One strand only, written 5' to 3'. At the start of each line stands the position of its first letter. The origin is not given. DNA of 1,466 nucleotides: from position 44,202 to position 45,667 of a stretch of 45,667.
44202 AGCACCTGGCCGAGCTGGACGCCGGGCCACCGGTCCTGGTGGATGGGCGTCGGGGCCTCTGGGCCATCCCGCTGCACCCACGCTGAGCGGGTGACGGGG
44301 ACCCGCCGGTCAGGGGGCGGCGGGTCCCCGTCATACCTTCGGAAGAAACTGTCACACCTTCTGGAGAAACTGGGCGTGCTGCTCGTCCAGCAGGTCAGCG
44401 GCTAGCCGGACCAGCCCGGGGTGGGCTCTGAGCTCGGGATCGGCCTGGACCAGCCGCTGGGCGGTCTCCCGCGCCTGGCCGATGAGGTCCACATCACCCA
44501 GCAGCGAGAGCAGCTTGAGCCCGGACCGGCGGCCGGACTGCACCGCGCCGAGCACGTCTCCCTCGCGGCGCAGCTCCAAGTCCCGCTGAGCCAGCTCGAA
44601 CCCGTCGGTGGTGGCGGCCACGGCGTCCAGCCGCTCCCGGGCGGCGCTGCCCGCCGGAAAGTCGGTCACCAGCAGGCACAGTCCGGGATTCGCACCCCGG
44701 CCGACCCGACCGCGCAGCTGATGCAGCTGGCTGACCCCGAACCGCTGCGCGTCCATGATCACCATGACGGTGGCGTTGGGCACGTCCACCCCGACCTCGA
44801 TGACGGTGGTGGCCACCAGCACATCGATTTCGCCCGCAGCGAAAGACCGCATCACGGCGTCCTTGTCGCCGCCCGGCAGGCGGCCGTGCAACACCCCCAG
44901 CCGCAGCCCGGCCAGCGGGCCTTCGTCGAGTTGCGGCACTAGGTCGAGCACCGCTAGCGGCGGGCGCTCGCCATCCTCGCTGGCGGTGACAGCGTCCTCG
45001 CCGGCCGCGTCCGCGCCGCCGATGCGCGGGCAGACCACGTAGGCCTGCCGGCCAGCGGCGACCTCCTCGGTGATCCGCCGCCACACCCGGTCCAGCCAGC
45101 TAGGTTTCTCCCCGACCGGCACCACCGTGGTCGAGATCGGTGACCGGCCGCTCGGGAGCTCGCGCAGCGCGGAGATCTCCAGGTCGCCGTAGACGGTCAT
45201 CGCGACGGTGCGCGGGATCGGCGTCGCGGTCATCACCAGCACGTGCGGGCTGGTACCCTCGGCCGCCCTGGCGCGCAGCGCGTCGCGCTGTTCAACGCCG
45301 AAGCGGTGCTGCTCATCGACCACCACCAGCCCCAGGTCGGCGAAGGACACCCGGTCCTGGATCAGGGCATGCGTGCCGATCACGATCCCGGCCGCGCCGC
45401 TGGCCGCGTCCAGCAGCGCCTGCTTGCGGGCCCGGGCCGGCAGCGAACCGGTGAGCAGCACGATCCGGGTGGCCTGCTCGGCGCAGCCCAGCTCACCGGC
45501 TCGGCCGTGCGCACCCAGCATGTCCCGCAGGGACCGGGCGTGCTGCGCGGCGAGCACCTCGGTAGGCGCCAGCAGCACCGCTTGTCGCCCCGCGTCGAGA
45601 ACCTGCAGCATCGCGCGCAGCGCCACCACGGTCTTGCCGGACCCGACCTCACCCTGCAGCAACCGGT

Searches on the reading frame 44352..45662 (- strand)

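Call 90: search_protein_families(library=pfam, proteins=[window:44352-45662:-], max_evalue=0.001)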
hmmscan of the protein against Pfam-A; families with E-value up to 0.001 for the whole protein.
window:44352-45662:- (436 aa): 4 families
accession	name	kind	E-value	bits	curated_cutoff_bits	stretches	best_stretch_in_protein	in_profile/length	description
PF00270.35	DEAD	-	6.2e-22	78.5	26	1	2-154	19-165/167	DEAD/DEAH box helicase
PF00271.37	Helicase_C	-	1.2e-19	71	23.5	1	252-322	39-108/110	Helicase conserved C-terminal domain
PF19833.4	RecG_dom3_C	-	1.1e-09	38.7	26.8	1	351-412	1-62/87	ATP-dependent DNA helicase RecG, domain 3, C-terminal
PF04851.21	ResIII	-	4.3e-09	36.9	22.5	1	2-148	28-162/164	Type III restriction enzyme, res subunit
